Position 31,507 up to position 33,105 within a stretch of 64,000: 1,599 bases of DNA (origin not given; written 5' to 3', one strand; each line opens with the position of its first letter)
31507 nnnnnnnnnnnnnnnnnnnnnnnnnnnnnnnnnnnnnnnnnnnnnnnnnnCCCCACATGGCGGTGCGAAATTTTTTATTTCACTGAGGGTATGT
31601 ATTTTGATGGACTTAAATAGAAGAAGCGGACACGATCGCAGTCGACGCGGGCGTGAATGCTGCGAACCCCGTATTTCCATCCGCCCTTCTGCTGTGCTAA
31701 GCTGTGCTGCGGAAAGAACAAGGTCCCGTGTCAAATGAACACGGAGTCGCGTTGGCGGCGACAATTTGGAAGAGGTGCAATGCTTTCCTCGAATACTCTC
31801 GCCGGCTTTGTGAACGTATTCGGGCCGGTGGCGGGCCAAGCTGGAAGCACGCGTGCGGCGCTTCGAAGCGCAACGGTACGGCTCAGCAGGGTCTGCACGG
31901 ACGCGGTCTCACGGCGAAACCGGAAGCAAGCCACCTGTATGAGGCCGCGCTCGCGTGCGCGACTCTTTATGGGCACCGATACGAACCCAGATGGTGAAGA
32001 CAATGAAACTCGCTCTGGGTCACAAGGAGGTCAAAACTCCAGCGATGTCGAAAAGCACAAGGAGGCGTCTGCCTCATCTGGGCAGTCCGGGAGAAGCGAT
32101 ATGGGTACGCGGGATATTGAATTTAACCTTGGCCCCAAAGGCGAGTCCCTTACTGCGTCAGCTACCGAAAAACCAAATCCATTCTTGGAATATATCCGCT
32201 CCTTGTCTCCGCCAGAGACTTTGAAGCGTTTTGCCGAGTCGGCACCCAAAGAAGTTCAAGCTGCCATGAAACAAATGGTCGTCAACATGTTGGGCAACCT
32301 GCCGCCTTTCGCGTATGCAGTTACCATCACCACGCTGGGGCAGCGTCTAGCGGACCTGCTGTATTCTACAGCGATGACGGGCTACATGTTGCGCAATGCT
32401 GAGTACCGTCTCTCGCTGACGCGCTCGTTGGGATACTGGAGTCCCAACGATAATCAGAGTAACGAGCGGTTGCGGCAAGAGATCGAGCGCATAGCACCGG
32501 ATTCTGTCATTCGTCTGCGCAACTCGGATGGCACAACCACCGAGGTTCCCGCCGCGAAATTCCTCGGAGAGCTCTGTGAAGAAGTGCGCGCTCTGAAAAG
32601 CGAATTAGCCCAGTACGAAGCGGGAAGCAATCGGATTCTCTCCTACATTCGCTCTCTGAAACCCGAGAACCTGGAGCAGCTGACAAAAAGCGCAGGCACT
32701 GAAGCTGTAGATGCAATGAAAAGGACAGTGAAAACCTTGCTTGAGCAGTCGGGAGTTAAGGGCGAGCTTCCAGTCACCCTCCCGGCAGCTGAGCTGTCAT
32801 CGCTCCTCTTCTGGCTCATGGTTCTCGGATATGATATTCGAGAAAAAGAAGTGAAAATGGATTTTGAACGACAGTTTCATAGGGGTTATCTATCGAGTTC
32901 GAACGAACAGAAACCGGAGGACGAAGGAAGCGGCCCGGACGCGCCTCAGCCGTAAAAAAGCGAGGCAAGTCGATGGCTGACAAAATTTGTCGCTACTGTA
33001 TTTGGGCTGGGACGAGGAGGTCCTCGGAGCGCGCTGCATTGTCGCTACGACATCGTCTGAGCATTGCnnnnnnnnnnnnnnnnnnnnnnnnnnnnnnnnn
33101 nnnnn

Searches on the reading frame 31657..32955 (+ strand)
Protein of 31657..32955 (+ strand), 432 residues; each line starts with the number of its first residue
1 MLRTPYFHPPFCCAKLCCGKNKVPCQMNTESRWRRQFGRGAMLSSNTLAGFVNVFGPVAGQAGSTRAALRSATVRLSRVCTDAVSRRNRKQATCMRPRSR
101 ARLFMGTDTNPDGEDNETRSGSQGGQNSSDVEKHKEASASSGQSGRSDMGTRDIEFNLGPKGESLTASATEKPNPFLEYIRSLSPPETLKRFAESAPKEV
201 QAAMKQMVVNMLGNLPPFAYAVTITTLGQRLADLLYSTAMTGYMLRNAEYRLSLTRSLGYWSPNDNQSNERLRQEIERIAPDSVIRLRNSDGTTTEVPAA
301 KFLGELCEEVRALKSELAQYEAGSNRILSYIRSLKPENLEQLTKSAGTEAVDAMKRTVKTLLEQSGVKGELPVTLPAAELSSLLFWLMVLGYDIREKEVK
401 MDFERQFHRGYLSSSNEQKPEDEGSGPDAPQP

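Call 8: search_protein_families(library=pfam, proteins=[window:31657-32955:+], max_evalue=0.01)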
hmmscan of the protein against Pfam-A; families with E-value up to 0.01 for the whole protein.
window:31657-32955:+ (432 aa): 1 family
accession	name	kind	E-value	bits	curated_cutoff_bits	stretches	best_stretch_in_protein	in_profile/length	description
PF05542.16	DUF760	-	5.7e-42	142.4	20.2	2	176-258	2-83/83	Protein of unknown function (DUF760)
